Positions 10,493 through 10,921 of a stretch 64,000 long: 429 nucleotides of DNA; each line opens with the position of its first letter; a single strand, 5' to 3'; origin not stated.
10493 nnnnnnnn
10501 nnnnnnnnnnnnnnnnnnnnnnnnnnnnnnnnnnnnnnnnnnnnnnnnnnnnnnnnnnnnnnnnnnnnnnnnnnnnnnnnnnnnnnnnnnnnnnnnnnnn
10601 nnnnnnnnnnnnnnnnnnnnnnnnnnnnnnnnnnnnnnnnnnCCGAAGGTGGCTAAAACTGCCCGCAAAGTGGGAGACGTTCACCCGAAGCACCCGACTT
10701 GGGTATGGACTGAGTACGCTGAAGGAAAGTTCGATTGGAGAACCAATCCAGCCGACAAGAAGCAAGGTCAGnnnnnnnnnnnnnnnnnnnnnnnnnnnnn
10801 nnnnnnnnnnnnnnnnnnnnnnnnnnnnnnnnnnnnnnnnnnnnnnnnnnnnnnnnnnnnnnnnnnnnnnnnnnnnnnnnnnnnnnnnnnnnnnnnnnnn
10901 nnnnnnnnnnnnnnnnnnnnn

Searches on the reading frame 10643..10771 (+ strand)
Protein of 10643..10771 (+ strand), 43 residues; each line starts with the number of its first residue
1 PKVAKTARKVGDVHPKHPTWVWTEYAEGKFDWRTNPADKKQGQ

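Call 99: search_dna_similar(query=window:10643-10771:+, collection=phages, mode=protein, max_evalue=1, max_rows=30)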
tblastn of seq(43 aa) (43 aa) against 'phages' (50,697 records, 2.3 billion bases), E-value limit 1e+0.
No match.
